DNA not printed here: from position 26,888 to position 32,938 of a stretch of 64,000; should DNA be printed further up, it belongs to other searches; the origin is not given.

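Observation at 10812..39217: A 27.5-kb serine-recombinase island splits a polysaccharide deacetylase gene, and attB and attP can be reconstructed to the base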

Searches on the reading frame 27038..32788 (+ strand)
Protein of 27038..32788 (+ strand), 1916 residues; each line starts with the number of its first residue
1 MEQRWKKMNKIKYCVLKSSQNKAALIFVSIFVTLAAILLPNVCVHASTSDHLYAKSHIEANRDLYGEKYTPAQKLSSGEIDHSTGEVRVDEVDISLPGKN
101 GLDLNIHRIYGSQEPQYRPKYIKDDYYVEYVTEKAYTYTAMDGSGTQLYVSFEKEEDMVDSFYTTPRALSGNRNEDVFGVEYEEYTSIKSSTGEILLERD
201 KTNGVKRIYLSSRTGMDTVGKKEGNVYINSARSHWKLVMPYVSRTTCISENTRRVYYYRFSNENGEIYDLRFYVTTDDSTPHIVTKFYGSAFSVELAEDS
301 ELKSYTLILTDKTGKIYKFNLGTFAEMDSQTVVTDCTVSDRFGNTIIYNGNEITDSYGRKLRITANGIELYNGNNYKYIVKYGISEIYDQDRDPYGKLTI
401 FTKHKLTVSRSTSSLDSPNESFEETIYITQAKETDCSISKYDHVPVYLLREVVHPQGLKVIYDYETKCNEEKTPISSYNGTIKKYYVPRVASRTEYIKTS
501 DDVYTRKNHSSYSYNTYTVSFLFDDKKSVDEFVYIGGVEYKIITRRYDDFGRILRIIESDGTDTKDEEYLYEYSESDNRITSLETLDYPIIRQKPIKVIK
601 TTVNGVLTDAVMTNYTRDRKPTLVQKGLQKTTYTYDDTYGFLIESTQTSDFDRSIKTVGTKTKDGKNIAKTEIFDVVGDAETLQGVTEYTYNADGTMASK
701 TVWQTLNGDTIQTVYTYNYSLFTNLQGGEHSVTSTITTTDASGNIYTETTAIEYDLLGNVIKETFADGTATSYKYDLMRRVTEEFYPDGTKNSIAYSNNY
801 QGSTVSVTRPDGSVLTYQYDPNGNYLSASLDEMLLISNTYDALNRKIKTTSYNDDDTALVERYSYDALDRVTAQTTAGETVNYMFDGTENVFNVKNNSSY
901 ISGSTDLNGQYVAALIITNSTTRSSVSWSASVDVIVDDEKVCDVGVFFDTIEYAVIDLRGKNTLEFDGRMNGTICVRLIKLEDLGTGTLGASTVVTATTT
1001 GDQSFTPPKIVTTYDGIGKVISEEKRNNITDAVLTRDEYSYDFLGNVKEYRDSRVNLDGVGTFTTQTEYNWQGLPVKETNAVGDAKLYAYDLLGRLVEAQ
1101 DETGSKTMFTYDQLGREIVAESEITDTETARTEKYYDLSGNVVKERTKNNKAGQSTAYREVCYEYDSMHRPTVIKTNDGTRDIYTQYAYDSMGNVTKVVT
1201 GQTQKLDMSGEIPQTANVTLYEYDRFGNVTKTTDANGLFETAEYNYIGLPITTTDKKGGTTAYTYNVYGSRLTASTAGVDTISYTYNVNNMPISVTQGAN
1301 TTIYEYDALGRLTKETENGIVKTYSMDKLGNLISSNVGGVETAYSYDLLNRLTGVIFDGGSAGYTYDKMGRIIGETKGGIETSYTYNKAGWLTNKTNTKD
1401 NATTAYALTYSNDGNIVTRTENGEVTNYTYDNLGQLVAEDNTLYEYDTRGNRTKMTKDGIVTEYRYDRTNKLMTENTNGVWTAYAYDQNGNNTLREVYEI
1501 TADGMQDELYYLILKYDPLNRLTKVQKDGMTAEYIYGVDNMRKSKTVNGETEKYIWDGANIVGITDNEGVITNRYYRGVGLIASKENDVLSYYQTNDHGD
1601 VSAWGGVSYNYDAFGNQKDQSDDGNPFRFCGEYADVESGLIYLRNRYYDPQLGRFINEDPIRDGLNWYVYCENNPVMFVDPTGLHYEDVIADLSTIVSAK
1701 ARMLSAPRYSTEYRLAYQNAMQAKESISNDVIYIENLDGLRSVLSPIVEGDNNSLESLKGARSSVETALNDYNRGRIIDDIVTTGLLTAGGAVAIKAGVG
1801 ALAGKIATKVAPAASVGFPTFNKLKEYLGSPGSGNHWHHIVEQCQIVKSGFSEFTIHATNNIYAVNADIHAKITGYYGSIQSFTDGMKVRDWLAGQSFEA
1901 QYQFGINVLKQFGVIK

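Call 9: search_protein_families(library=pfam, proteins=[window:27038-32788:+], max_evalue=0.01)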
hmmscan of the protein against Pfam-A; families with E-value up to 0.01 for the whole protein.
window:27038-32788:+ (1916 aa): 2 families
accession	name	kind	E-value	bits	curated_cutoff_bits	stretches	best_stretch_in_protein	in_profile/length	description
PF05593.20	RHS_repeat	-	5e-45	151.5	22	7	754-790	1-37/38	RHS Repeat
PF20148.4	DUF6531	-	0.0054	17.5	24.1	0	80-116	4-38/74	Domain of unknown function (DUF6531)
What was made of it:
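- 23867..33108 (+): Cargo: MG2/Ig-repeat surface protein (23867-26161), a 294-aa protein, a 1916-aa RHS toxin (27038-32788) and a 106-aa putative immunity gene (32788-33108). Pfam, call 9.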
